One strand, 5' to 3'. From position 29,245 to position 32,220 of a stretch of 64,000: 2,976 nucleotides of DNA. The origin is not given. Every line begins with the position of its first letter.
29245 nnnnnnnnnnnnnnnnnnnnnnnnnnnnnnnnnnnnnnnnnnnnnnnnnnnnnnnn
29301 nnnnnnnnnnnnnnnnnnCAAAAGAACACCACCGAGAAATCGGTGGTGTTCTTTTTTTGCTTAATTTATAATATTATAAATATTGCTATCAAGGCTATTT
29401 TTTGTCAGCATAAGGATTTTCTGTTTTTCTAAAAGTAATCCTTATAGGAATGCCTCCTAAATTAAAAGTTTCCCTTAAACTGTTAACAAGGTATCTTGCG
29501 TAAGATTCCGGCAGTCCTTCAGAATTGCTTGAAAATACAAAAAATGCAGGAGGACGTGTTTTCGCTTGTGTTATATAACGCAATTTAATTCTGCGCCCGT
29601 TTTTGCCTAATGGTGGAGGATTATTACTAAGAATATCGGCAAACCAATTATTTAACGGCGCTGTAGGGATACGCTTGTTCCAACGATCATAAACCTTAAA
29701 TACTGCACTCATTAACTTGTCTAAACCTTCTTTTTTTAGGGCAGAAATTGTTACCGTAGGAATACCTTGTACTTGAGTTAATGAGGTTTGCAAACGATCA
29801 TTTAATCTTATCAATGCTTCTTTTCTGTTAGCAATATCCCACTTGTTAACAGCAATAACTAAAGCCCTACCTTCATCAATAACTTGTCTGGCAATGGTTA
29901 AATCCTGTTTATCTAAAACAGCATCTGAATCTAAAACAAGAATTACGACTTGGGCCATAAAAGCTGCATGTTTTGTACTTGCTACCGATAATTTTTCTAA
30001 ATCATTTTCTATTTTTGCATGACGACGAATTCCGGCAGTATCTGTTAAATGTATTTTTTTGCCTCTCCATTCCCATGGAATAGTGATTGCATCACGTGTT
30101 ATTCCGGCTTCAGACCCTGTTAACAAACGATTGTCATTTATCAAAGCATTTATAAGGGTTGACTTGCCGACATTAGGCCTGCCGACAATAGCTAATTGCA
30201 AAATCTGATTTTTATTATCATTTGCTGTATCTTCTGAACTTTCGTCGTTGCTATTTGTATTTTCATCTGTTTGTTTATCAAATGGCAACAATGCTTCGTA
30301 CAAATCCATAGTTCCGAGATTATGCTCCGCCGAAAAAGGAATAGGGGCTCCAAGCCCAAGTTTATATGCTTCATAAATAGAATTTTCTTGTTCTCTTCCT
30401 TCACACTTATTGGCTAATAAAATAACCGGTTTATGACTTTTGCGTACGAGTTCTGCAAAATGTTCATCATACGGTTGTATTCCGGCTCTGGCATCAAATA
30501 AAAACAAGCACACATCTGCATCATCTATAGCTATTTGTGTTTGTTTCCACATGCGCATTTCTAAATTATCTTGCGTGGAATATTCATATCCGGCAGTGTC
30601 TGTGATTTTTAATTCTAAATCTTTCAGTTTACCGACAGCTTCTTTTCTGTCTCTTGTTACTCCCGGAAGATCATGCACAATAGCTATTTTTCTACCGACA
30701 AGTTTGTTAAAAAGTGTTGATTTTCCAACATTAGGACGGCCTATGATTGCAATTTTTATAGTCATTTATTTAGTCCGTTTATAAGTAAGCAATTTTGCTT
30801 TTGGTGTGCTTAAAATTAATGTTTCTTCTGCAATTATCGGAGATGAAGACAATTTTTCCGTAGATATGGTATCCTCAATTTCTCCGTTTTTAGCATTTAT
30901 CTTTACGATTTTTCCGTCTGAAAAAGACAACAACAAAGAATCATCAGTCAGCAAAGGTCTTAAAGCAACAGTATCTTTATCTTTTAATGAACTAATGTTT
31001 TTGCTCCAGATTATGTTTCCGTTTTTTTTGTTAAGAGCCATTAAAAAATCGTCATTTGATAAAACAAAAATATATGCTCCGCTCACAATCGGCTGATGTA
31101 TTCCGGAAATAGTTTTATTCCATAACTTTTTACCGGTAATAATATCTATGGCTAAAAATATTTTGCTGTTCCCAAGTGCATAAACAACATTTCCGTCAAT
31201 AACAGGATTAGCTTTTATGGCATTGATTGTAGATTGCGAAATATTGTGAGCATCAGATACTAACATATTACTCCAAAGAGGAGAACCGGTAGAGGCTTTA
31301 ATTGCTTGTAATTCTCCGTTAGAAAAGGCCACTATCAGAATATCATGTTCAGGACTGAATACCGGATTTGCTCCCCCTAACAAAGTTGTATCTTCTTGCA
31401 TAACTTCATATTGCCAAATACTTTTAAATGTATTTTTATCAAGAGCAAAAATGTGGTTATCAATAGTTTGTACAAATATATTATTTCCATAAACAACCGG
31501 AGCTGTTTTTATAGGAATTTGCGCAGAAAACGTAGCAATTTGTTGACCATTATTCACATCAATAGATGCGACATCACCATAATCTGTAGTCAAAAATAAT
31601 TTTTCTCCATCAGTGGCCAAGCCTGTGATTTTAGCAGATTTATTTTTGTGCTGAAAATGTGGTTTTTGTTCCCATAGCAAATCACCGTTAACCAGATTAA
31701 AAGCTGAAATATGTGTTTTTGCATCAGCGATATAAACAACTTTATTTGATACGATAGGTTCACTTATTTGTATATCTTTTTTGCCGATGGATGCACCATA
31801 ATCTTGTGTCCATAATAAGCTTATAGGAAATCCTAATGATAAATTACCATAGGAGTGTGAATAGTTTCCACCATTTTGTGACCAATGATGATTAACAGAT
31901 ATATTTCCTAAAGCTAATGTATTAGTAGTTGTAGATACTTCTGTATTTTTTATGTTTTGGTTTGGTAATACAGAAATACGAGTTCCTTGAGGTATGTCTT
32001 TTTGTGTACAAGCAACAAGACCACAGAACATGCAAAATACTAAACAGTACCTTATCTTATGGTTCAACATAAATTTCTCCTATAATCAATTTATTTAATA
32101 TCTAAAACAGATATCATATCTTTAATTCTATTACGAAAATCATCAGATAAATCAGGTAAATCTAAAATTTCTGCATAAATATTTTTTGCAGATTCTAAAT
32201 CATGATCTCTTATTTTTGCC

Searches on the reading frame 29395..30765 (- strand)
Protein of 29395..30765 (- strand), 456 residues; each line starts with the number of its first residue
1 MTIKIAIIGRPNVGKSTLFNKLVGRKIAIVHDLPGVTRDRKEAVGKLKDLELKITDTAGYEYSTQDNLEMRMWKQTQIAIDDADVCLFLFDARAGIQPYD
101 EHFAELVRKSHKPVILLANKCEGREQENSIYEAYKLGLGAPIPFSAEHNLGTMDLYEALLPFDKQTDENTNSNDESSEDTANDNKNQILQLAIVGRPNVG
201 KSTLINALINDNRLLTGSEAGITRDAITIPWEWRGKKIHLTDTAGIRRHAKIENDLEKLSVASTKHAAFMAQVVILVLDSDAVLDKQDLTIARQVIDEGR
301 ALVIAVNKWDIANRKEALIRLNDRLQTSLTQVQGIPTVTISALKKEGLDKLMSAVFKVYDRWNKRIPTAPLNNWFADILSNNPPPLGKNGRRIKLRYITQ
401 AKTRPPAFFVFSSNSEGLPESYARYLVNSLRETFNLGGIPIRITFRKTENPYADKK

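Call 87: search_protein_families(library=pfam, proteins=[window:29395-30765:-], max_evalue=0.00001)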
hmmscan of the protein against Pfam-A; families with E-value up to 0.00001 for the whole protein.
window:29395-30765:- (456 aa): 9 families
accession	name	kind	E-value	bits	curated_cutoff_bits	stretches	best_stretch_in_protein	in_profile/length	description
PF01926.29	MMR_HSR1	-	1.5e-54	183.4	21.9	2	4-120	1-113/113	50S ribosome-binding GTPase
PF02421.24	FeoB_N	-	1.8e-33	115.7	27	2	190-354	2-155/156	Ferrous iron transport protein B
PF14714.11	KH_dom-like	-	2.2e-29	102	27.3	1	365-446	1-81/81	KH-domain-like of EngA bacterial GTPase enzymes, C-terminal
PF00009.33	GTP_EFTU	-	4.2e-21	75.8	26.5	1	187-358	2-185/188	Elongation factor Tu GTP binding domain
PF00350.29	Dynamin_N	-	9.2e-14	52.3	27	0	191-229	1-38/168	Dynamin family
PF00071.28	Ras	-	1.2e-12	48.1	21.6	0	4-127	1-120/162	Ras family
PF04548.22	AIG1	-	8.3e-12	45.3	27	1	190-294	2-106/212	AIG1 family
PF08477.19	Roc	-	8e-11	42.7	27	0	4-121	1-118/119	Ras of Complex, Roc, domain of DAPkinase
PF03193.22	RsgA_GTPase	-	5e-09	36.7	30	0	190-217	108-135/174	RsgA GTPase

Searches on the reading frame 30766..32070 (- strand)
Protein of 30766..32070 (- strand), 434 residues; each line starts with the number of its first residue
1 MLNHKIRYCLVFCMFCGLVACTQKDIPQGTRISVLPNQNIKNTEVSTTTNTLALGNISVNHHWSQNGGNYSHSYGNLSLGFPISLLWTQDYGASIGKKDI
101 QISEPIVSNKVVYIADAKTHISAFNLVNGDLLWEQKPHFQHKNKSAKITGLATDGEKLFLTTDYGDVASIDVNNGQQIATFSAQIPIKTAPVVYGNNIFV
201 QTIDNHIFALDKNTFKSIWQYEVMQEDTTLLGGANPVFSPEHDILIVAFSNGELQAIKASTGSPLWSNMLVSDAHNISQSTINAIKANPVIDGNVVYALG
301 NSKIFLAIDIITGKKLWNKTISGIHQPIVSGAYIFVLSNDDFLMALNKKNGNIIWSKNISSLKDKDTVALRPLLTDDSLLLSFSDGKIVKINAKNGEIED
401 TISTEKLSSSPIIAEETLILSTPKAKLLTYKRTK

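Call 87: search_protein_families(library=pfam, proteins=[window:30766-32070:-], max_evalue=0.00001)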
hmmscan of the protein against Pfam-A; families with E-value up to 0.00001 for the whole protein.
window:30766-32070:- (434 aa): 6 families
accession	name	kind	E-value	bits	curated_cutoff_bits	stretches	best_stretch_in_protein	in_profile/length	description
PF13360.13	PQQ_2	-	5.5e-49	167.4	27.6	1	149-356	27-232/233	Outer membrane protein assembly factor BamB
PF13570.13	Beta-prop_ACSF4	-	2e-25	90.4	133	2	108-269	18-172/329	Beta-alanine-activating enzyme, beta-propeller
PF01011.28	PQQ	-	2.5e-16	59.9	26.7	0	102-183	50-142/595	Glucose/ethanol/alcohol dehydrogenase, beta-propeller domain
PF12894.13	ANAPC4_WD40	-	1.9e-08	34.9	22.9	0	116-184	14-79/91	Anaphase-promoting complex subunit 4 WD40 domain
PF25293.1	Beta-prop_EMC1_N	-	2.9e-08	34.1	34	0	108-181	74-145/219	EMC1 N-terminal beta-propeller domain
PF24796.1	WDR55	-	4.6e-06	26.3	200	0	238-431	15-207/296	WDR55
